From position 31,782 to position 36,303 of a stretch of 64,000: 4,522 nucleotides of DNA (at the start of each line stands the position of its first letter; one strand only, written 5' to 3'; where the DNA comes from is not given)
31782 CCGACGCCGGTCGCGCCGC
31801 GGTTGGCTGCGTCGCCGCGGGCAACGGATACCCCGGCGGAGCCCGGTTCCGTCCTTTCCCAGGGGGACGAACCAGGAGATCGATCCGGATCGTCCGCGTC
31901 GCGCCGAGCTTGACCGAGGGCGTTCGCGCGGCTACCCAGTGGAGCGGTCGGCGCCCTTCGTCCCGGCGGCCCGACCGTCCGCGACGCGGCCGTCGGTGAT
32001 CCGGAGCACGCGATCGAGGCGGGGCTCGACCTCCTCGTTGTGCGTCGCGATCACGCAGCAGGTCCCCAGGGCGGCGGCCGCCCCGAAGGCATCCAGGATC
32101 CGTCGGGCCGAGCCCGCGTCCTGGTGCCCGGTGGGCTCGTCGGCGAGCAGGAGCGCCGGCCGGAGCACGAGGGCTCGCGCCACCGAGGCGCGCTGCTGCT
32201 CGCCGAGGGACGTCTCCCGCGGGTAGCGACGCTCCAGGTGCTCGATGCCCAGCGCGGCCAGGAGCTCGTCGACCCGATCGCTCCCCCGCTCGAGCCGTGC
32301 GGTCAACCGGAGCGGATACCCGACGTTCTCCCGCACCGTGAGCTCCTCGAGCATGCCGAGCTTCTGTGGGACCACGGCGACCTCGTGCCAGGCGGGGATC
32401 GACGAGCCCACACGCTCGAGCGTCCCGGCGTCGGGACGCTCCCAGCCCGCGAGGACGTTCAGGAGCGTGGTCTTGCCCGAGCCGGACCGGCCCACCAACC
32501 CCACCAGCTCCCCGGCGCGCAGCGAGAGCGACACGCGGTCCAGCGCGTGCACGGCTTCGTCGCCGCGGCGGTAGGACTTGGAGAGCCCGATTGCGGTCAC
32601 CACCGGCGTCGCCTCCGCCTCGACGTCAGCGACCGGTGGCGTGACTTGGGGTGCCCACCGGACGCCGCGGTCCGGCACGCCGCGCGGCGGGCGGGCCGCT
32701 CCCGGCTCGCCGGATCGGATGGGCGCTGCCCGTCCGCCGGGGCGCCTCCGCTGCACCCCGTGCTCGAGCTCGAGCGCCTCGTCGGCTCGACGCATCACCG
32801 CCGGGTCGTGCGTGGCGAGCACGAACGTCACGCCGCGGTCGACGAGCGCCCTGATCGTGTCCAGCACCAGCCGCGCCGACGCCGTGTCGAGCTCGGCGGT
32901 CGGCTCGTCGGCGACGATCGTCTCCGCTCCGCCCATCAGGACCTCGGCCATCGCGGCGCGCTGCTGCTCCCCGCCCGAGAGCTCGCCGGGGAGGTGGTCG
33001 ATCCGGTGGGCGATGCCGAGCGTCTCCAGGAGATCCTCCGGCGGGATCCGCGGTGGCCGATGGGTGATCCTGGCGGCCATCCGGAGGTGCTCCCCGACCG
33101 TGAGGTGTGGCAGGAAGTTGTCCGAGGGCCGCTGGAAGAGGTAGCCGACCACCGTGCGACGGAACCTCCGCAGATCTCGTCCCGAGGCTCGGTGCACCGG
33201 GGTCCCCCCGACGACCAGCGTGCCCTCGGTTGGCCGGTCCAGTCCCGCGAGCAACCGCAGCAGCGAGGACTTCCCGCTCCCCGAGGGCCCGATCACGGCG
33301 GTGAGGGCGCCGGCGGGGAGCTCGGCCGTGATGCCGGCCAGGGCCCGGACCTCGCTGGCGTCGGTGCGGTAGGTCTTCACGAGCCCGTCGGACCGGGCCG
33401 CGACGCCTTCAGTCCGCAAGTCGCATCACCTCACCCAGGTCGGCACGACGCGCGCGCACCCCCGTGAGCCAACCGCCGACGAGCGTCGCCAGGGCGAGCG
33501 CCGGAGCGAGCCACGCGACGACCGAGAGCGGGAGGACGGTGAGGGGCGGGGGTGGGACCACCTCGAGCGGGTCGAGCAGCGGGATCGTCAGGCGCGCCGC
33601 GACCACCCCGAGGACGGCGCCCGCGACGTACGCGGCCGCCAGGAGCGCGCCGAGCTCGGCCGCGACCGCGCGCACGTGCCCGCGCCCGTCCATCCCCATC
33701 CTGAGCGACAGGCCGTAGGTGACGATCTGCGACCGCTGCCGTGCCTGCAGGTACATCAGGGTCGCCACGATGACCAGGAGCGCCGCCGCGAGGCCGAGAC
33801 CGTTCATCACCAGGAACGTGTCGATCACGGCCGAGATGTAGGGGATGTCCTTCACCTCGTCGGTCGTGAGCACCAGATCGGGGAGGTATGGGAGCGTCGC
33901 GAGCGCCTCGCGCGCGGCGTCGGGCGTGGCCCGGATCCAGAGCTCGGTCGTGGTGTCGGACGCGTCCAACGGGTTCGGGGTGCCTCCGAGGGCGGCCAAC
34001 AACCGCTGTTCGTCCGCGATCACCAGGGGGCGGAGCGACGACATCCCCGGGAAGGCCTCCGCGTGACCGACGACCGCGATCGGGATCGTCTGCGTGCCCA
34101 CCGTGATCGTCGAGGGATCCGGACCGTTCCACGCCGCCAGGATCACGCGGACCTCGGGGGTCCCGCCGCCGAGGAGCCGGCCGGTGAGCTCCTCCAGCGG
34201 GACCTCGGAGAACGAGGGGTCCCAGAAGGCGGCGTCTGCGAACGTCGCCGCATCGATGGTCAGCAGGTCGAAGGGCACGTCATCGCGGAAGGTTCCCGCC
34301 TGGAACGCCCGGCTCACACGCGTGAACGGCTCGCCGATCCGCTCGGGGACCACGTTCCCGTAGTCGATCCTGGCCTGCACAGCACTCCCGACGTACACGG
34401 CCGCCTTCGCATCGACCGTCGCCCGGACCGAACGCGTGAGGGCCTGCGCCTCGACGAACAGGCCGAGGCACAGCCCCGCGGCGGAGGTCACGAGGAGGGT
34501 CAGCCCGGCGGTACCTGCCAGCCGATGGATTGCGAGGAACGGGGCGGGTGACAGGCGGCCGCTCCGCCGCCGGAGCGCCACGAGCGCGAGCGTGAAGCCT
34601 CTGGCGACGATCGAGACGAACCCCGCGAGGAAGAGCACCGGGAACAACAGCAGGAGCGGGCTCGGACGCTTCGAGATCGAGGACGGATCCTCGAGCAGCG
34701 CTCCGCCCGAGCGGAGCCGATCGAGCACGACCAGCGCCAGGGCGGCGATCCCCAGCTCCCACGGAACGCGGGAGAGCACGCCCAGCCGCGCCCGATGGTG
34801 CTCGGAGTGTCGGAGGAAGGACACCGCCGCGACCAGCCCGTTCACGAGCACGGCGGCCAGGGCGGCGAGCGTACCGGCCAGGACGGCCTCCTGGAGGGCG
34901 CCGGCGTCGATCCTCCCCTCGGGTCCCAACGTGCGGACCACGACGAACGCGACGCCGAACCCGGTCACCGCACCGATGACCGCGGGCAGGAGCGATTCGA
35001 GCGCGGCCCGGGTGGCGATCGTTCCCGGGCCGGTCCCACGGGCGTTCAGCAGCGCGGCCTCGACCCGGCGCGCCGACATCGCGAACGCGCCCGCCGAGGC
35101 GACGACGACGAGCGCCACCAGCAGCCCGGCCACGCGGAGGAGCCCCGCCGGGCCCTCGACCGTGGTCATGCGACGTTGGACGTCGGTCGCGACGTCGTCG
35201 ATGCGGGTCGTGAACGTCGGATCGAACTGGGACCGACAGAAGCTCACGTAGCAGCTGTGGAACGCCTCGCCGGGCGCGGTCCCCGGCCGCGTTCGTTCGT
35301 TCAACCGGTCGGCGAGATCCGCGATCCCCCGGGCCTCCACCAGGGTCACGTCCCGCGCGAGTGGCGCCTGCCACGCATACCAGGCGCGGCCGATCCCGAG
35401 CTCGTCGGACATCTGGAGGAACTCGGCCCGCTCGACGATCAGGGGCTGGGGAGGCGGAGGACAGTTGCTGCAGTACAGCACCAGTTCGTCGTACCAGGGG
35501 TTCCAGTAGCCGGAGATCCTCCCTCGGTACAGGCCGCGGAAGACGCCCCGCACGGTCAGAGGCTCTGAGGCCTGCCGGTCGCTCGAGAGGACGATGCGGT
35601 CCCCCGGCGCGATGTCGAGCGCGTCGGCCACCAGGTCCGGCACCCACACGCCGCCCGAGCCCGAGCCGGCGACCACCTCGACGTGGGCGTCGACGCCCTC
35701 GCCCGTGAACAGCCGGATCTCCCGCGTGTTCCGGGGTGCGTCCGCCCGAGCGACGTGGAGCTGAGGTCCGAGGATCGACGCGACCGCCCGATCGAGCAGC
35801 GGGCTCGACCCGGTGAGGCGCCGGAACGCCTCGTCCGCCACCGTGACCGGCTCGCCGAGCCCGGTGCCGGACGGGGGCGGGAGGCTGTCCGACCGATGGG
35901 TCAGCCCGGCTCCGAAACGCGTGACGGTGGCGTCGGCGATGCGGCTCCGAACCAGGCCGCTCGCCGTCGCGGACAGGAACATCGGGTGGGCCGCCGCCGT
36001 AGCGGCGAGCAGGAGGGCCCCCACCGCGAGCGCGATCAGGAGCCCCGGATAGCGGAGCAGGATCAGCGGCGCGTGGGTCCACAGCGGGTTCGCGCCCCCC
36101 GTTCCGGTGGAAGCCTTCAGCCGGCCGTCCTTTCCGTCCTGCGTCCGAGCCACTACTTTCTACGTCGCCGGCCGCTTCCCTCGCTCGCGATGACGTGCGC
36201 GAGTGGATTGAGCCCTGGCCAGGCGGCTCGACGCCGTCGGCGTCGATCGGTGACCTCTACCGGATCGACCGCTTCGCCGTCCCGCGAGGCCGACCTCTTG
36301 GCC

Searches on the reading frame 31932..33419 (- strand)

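Call 34: search_protein_families(library=pfam, proteins=[window:31932-33419:-], max_evalue=0.001)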
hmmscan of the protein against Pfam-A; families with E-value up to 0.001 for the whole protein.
window:31932-33419:- (495 aa): 15 families
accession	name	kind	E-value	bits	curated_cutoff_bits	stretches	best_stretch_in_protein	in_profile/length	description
PF00005.33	ABC_tran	-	1.6e-60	204.1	25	2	293-430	1-136/137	ABC transporter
PF13304.12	AAA_21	-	5.2e-14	53.4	27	1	39-63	1-28/304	AAA domain, putative AbiEii toxin, Type IV TA system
PF03193.22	RsgA_GTPase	-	2.8e-08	34.2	30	0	15-59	85-128/174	RsgA GTPase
PF13191.12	AAA_16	-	5.6e-08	33.9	32.6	1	23-166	8-129/167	AAA ATPase domain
PF20703.3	nSTAND1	-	2.1e-07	31.4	27.1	1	29-60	25-54/379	Novel STAND NTPase 1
PF02463.25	SMC_N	-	3.6e-07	30.3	40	0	146-219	136-212/220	RecF/RecN/SMC N terminal domain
PF13555.12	AAA_29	-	8.3e-07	29.1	27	0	36-54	22-39/61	P-loop containing region of AAA domain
PF13401.12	AAA_22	-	1.3e-06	29.2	27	0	39-92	7-56/130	AAA domain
PF13481.12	AAA_25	-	1.9e-05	24.8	27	0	34-58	30-54/195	AAA domain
PF01926.29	MMR_HSR1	-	2.3e-05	24.9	21.9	0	306-325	2-21/113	50S ribosome-binding GTPase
PF13476.12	AAA_23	-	9e-05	23.6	27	0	39-57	21-39/201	AAA domain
PF05729.18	NACHT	-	0.00023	21.5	26.7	0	306-324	3-21/167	NACHT domain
PF00350.29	Dynamin_N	-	0.00053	20.5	27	0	41-73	2-34/168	Dynamin family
PF13521.12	AAA_28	-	0.00058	20.6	27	0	41-60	3-22/164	AAA domain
PF13604.12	AAA_30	-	0.00081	19.6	27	0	305-325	20-40/191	AAA domain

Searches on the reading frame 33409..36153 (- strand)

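Call 34: search_protein_families(library=pfam, proteins=[window:33409-36153:-], max_evalue=0.001)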
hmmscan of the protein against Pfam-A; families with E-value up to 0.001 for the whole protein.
window:33409-36153:- (914 aa): 1 family
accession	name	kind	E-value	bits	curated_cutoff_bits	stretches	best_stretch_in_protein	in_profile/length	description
PF02687.27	FtsX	-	5.6e-06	26.8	25.5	1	343-435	7-108/120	FtsX-like permease C-terminal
